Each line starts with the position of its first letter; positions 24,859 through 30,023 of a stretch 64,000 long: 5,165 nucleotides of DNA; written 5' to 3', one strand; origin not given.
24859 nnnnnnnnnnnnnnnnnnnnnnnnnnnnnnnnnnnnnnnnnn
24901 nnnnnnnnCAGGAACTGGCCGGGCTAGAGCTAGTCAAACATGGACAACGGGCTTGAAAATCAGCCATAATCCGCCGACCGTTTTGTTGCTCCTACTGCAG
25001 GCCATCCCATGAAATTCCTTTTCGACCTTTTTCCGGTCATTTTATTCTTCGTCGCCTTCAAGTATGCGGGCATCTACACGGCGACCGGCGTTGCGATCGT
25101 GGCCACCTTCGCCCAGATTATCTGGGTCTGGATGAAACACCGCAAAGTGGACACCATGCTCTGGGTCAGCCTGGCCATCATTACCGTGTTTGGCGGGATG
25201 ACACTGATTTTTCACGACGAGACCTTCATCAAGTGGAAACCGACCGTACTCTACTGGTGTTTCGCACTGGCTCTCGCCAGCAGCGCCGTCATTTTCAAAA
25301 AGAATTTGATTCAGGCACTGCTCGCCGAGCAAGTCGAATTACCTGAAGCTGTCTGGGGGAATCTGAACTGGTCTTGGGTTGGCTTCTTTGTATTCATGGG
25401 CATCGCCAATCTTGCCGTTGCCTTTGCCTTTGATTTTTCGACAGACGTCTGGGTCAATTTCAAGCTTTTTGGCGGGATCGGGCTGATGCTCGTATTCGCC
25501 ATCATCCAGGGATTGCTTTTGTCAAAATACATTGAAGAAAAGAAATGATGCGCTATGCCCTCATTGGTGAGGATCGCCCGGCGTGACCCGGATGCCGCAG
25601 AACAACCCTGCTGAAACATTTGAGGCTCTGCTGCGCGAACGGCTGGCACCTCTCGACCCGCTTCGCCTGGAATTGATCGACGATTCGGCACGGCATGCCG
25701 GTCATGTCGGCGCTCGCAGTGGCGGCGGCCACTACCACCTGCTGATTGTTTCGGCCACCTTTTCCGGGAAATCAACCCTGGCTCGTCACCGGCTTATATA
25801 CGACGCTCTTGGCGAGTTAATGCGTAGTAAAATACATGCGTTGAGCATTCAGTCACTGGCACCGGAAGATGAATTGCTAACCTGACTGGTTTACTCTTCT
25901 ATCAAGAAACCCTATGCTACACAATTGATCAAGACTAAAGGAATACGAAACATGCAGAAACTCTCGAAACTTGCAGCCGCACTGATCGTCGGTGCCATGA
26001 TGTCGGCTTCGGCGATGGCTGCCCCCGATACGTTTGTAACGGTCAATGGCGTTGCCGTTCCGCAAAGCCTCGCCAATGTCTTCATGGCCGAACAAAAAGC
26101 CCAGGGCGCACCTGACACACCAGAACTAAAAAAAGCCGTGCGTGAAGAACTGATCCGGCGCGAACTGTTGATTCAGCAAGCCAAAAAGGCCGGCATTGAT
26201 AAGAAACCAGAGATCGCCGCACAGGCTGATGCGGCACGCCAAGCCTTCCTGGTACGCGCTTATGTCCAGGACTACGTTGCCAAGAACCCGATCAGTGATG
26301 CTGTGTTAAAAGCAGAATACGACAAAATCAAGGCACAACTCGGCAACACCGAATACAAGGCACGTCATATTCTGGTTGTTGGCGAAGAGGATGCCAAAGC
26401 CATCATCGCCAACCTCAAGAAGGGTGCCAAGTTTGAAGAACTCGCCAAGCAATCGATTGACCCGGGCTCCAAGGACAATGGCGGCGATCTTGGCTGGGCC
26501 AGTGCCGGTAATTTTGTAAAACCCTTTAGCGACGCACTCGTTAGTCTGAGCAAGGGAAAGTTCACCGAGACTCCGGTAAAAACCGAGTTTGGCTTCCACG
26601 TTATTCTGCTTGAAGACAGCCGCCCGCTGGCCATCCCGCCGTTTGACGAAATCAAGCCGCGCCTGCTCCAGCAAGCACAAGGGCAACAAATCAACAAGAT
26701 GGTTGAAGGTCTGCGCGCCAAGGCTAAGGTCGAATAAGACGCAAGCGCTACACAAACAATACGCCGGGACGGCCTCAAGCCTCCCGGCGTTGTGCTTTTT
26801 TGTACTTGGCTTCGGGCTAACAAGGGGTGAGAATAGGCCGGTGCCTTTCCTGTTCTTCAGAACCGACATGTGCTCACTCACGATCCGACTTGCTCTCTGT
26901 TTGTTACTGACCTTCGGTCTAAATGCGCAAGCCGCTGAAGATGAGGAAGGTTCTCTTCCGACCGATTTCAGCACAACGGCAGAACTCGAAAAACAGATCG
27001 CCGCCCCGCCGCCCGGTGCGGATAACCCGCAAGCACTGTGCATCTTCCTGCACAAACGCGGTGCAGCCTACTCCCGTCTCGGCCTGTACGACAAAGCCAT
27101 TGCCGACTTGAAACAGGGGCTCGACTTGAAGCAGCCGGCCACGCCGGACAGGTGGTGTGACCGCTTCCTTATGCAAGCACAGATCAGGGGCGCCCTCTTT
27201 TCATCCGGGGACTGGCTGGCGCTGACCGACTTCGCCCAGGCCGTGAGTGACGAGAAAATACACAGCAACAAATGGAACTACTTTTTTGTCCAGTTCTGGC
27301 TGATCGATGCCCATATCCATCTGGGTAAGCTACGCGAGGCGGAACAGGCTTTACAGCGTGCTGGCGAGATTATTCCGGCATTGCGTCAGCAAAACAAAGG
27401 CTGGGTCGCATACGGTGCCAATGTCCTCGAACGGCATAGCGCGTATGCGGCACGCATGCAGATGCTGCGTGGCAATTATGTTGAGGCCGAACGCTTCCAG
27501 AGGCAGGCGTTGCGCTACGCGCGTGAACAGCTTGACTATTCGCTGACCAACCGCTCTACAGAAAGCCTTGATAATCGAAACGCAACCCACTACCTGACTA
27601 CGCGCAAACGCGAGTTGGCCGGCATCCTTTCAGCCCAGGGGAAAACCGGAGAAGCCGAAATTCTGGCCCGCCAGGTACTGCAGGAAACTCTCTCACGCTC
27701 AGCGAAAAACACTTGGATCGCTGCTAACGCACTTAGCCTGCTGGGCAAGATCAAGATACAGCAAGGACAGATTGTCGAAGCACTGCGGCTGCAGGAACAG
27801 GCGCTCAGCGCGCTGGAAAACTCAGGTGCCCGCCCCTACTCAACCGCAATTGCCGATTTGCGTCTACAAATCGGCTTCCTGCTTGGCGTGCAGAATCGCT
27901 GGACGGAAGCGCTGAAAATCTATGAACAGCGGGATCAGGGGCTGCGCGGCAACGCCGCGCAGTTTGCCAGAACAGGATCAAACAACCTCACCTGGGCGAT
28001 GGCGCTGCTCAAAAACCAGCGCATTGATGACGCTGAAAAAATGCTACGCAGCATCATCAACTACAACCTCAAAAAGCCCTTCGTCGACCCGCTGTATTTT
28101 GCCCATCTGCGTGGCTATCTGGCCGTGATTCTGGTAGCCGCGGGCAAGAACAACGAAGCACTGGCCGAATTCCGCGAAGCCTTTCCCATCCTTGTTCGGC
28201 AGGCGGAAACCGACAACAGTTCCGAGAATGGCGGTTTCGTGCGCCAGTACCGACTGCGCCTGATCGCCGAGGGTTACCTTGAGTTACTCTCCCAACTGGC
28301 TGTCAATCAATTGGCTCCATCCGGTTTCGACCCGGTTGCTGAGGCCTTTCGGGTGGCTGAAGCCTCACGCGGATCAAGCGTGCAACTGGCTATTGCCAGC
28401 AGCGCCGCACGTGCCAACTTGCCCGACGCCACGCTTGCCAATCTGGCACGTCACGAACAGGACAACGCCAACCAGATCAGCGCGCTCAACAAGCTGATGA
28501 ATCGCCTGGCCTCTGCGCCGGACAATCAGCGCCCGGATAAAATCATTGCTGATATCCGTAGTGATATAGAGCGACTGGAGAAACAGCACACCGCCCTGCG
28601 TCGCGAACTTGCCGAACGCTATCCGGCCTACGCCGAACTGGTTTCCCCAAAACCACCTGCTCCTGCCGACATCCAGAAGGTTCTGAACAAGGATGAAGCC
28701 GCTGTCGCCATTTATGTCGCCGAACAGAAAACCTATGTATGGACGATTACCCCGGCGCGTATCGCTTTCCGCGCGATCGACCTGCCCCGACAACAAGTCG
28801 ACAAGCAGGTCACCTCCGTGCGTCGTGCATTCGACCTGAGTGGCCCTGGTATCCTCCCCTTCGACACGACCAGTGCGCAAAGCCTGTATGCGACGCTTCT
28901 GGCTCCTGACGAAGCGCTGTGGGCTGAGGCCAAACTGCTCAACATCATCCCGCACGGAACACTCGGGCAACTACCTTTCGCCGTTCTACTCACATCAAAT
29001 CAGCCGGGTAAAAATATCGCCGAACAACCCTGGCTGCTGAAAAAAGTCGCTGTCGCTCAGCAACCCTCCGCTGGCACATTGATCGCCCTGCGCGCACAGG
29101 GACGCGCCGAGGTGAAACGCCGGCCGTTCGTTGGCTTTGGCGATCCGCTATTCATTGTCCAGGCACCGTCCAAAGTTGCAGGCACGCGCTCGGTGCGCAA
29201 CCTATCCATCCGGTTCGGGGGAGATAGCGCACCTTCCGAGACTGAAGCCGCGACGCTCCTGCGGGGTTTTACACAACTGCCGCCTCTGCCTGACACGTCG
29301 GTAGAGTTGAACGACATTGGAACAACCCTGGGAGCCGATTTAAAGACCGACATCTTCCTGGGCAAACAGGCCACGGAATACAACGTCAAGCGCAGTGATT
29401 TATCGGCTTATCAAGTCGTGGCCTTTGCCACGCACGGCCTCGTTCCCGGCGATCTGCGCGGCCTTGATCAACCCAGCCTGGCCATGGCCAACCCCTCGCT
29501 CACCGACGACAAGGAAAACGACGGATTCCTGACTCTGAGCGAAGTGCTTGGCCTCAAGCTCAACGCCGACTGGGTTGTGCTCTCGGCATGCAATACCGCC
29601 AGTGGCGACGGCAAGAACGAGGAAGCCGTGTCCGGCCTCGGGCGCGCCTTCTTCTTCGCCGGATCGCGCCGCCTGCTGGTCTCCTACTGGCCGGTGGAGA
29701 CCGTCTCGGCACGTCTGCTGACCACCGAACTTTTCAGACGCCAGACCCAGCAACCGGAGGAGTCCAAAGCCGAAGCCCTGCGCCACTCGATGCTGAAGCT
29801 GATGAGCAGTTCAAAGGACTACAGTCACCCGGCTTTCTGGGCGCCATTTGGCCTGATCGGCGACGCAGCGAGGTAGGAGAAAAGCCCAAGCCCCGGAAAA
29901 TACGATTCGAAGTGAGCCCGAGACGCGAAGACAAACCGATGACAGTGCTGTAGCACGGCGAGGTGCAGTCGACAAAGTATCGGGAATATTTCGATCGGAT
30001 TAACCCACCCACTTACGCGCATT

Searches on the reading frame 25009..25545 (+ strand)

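Call 24: search_protein_families(library=pfam, proteins=[window:25009-25545:+], max_evalue=0.00001)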
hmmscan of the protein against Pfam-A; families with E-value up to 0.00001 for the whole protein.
window:25009-25545:+ (179 aa): 1 family
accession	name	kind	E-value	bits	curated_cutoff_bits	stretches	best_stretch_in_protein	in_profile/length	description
PF04279.20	IspA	-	1e-68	231.4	28.7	1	1-177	1-175/176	Intracellular septation protein A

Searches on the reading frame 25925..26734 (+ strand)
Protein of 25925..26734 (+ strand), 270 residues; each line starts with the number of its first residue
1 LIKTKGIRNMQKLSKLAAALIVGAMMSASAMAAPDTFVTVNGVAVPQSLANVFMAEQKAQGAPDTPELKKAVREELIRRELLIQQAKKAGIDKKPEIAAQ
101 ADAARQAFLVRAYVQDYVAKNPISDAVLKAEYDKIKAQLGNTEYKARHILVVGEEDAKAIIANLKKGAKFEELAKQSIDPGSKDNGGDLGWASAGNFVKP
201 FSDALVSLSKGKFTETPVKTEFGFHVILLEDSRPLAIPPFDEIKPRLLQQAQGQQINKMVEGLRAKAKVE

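Call 24: search_protein_families(library=pfam, proteins=[window:25925-26734:+], max_evalue=0.00001)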
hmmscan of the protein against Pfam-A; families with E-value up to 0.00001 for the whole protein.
window:25925-26734:+ (270 aa): 3 families
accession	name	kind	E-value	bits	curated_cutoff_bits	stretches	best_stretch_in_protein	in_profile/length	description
PF13616.12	Rotamase_3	-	1.4e-19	71.2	22.5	1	143-230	15-113/116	PPIC-type PPIASE domain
PF00639.27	Rotamase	-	5.2e-17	63.1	21.7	1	154-231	19-97/97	PPIC-type PPIASE domain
PF13145.12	Rotamase_2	-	3.8e-16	60.4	27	1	123-245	1-121/121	PPIC-type PPIASE domain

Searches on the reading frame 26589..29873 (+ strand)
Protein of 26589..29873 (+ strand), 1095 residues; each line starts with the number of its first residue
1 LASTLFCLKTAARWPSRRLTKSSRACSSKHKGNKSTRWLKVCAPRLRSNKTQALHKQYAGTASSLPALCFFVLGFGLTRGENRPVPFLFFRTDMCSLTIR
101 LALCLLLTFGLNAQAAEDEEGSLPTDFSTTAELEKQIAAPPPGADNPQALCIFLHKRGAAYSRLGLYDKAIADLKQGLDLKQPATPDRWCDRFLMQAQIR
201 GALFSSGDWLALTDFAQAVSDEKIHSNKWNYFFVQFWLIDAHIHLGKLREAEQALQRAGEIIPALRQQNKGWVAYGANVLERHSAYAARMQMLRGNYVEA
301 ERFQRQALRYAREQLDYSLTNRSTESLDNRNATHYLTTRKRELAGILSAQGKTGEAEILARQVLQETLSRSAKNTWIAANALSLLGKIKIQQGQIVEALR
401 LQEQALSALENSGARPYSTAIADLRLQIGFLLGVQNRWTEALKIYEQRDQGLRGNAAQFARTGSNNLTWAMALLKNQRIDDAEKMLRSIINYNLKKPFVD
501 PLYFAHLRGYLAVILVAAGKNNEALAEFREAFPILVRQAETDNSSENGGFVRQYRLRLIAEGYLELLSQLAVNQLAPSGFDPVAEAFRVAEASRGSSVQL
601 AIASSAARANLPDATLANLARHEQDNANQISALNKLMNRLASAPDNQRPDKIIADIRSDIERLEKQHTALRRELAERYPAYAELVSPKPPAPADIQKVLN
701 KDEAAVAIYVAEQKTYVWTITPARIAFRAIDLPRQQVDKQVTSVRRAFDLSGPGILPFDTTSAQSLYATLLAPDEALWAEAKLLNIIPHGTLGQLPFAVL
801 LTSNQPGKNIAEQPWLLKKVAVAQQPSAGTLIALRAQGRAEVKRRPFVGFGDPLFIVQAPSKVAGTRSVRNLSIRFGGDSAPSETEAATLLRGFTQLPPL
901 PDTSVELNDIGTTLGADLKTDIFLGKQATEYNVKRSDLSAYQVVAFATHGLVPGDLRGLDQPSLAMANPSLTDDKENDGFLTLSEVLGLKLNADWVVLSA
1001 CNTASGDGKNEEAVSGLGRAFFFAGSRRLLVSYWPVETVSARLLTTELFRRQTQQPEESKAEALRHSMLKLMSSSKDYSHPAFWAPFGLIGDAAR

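Call 24: search_protein_families(library=pfam, proteins=[window:26589-29873:+], max_evalue=0.00001)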
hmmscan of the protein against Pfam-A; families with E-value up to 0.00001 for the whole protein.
window:26589-29873:+ (1095 aa): 5 families
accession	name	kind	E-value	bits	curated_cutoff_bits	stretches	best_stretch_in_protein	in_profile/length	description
PF12770.12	CHAT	-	1.2e-48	166.5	24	1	762-1092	3-289/289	CHAT domain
PF13424.12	TPR_12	-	3.2e-11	43.7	30.1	0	342-410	8-76/77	Tetratricopeptide repeat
PF13374.12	TPR_10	-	1.2e-10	41.5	27.5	0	379-407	2-30/42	Tetratricopeptide repeat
PF07719.23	TPR_2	-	3.5e-10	39.6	27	0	153-180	3-30/34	Tetratricopeptide repeat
PF00515.34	TPR_1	-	1.1e-06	28.6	27.8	0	156-181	6-31/34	Tetratricopeptide repeat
